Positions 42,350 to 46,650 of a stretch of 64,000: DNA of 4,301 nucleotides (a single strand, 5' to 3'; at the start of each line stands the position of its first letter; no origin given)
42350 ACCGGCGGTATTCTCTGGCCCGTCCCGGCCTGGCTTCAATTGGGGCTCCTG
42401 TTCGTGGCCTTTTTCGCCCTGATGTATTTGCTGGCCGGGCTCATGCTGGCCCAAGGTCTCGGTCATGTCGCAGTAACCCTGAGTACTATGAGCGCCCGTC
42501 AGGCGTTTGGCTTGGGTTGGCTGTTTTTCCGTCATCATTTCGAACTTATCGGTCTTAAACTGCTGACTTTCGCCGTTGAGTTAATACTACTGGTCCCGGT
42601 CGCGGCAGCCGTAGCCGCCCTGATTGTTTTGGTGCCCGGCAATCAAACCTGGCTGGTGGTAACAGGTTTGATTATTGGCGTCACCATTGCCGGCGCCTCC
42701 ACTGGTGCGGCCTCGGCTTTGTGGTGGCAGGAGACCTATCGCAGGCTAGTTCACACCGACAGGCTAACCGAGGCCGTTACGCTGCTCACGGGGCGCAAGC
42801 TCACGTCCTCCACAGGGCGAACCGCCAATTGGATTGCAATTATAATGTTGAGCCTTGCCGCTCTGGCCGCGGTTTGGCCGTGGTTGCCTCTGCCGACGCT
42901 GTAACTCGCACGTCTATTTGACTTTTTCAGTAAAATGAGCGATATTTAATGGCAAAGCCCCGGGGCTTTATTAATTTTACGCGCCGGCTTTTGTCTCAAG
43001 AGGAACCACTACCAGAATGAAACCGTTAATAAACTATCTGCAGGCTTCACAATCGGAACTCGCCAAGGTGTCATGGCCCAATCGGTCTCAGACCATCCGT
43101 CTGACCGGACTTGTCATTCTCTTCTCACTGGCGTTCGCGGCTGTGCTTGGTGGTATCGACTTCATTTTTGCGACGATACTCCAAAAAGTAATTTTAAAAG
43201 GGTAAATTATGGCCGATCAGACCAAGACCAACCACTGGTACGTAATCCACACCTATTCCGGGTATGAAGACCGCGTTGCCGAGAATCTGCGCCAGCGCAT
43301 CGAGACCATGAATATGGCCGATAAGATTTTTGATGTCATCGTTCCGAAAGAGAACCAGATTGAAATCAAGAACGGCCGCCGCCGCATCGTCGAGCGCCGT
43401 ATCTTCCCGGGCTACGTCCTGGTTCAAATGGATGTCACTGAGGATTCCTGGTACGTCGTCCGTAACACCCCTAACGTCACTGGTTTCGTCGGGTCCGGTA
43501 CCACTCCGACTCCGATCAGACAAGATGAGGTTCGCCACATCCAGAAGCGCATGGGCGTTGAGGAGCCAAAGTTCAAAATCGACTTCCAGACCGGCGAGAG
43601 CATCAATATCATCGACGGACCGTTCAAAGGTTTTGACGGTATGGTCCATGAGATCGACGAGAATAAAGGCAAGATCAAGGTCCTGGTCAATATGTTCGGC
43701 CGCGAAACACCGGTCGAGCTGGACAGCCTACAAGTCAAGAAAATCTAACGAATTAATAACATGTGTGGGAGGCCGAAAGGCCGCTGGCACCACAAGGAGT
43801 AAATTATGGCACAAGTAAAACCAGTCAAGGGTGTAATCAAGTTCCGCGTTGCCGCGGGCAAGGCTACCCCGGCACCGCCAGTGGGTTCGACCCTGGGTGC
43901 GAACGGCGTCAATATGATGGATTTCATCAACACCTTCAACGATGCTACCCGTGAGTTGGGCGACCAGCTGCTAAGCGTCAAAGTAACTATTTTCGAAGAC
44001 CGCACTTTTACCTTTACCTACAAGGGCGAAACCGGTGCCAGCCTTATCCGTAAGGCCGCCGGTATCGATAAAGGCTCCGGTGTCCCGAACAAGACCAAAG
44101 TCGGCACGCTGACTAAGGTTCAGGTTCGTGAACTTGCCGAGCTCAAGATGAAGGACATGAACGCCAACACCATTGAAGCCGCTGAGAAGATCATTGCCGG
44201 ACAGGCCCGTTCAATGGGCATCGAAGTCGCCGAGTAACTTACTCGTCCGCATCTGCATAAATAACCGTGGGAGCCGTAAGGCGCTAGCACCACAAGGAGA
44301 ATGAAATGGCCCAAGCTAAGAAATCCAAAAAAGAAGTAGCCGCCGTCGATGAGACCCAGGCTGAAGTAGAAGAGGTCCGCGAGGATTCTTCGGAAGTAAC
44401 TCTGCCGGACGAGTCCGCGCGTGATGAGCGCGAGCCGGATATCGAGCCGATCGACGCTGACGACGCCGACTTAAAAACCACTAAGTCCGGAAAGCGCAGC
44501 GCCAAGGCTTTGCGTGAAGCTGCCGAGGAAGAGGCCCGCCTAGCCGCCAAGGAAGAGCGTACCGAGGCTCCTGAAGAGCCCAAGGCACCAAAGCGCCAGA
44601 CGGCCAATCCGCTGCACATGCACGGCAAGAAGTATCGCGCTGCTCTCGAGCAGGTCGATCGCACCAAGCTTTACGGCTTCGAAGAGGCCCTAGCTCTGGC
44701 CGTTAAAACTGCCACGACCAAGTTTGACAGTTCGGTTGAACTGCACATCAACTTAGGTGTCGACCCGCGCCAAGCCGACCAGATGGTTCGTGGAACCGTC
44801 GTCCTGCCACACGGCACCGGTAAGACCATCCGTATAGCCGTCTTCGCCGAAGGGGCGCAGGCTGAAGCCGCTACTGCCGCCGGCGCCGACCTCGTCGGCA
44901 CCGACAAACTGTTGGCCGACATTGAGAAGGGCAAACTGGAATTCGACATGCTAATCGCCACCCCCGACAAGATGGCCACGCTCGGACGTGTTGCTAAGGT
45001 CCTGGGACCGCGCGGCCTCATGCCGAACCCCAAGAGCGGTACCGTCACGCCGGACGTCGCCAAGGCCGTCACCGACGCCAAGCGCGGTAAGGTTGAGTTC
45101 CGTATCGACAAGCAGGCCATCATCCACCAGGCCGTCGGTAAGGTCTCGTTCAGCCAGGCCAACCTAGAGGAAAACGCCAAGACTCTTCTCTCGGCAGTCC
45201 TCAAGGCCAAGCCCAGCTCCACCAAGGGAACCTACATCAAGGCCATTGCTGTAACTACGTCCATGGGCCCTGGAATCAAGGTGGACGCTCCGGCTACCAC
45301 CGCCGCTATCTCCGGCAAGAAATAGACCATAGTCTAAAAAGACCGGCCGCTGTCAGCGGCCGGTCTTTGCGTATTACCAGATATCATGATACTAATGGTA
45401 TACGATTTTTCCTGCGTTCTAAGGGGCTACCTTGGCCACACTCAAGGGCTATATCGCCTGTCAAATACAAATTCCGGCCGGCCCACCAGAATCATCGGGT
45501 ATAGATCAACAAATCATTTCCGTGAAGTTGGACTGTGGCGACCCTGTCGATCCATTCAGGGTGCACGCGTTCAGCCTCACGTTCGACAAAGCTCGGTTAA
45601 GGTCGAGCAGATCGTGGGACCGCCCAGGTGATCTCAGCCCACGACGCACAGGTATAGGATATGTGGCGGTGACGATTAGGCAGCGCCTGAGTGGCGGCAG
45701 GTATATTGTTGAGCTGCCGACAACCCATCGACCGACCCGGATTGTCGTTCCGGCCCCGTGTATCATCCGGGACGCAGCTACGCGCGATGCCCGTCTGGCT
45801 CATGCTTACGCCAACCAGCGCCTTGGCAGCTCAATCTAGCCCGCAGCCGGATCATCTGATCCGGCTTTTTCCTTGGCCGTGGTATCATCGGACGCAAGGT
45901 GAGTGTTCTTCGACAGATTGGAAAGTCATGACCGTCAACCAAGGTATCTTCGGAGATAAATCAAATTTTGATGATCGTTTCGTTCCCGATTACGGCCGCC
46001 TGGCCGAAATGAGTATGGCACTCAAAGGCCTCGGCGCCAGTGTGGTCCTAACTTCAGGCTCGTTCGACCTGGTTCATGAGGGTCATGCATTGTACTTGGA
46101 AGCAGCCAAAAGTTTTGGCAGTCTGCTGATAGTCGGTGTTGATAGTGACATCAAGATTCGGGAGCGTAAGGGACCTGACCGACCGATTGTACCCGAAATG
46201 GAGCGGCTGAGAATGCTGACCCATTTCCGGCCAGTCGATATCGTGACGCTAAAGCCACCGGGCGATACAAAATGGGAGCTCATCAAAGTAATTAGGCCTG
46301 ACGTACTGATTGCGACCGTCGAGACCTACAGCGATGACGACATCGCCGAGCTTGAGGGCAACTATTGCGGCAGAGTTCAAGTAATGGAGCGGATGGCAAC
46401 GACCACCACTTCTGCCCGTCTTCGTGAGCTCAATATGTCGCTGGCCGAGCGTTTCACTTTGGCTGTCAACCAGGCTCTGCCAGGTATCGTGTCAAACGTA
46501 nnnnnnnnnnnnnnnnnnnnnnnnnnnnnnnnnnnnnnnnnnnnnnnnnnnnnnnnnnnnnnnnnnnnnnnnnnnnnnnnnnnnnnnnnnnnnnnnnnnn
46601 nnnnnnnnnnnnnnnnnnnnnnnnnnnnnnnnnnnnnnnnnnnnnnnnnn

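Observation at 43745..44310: About 55 nt of leader plus start codons duplicated upstream of both rplK and rplA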

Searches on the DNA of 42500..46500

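Call 3: search_rna_families(source=window, start=42500, end=46500, threshold=evalue, max_evalue=10, show_alignments=6)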
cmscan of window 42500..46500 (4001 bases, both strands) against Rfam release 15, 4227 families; matches with E-value up to 10: 10.
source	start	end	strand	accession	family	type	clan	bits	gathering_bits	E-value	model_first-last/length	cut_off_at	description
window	43894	43914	+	RF01382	HIV-1_SL4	Cis-reg;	-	23.3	31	0.11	1-20/20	no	HIV-1 stem-loop 4 packaging signal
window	43467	43530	-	RF03434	mir-1246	Gene; miRNA;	-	20.3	70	1.3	1-73/73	no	mir-1246 microRNA precursor family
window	45328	45390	-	RF02067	STnc310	Gene; sRNA;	-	19.5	40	3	1-61/61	no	Salmonella enterica sRNA STnc310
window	45336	45373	-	RF01722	Pyrobac-1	Gene; sRNA;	-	19.2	40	4.8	1-60/60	no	Pyrobac-1 RNA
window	45322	45378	+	RF02067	STnc310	Gene; sRNA;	-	18.8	40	4.3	1-61/61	no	Salmonella enterica sRNA STnc310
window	46424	46449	+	RF03624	mir-5345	Gene; miRNA;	-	17.3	95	5.6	1-76/76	no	mir-5345 microRNA precursor family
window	45336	45406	-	RF02631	Hrs13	Gene; sRNA;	-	16.5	52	1.4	1-82/82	no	Hfq-regulated sRNA 13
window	44433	44518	+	RF02202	UCA1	Gene; lncRNA;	-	15.6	80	2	1-75/75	no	Urothelial cancer associated 1 conserved region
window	45314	45368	+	RF00382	DnaX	Cis-reg; frameshift_element;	-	15.6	35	5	1-65/65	no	DnaX ribosomal frameshifting element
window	45339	45367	+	RF04153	MIR856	Gene; miRNA;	-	13.6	297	4.8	1-258/258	no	MIR856 microRNA precursor family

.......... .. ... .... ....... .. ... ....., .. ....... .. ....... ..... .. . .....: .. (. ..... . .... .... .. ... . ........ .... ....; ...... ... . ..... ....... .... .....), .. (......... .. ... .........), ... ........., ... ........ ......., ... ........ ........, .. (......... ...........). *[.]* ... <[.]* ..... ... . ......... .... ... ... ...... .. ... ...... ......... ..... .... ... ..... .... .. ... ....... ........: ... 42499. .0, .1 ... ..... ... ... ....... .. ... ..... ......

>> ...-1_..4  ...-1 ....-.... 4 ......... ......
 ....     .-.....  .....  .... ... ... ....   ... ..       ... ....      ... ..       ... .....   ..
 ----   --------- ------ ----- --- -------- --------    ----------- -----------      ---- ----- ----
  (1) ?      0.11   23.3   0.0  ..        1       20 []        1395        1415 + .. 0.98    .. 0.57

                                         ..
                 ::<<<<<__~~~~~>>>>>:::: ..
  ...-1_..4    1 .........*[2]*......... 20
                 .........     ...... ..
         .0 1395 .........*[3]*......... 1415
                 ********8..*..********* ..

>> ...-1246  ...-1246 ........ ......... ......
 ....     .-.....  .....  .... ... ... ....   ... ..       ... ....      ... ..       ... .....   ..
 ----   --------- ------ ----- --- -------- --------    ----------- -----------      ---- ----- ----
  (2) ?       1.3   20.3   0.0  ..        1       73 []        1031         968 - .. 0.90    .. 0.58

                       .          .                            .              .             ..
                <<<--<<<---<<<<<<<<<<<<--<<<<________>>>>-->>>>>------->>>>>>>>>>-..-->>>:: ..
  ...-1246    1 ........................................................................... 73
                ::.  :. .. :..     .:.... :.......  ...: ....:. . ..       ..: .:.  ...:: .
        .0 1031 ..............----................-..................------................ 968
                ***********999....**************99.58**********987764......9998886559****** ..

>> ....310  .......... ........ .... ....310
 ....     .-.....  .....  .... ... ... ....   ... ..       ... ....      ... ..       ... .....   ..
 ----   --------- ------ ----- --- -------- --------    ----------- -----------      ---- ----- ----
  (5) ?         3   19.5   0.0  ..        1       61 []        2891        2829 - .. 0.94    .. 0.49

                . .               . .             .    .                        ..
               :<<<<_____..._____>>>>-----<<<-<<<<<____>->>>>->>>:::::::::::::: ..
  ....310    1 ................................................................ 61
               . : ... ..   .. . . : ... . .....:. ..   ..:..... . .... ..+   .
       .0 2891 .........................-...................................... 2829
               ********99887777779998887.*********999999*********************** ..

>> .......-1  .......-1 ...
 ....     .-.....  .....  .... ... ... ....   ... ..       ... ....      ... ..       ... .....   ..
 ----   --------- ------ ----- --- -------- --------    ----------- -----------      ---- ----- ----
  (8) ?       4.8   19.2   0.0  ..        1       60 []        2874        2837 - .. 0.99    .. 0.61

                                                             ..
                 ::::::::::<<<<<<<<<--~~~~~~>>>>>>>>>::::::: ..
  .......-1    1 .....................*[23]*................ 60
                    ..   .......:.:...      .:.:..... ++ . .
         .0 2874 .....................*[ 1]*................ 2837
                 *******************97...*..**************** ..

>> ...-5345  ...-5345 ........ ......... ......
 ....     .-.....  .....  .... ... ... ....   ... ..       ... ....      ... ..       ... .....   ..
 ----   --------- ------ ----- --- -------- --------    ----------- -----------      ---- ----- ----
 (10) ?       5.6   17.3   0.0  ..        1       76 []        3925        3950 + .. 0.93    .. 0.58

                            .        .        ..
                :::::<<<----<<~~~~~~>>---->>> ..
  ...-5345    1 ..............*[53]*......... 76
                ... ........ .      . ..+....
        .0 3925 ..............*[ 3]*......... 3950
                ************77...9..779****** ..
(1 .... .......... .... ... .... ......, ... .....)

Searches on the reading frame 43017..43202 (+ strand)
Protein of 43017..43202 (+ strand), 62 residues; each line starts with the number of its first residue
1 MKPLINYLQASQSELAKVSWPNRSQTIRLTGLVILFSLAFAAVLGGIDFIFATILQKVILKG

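Call 54: search_protein_families(library=pfam, proteins=[window:43017-43202:+])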
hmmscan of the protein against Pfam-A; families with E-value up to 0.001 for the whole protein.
window:43017-43202:+ (62 aa): 1 family
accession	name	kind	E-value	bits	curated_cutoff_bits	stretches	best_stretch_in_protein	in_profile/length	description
PF00584.25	SecE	-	4.9e-17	62.1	22.7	1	5-59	1-54/55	SecE/Sec61-gamma subunits of protein translocation complex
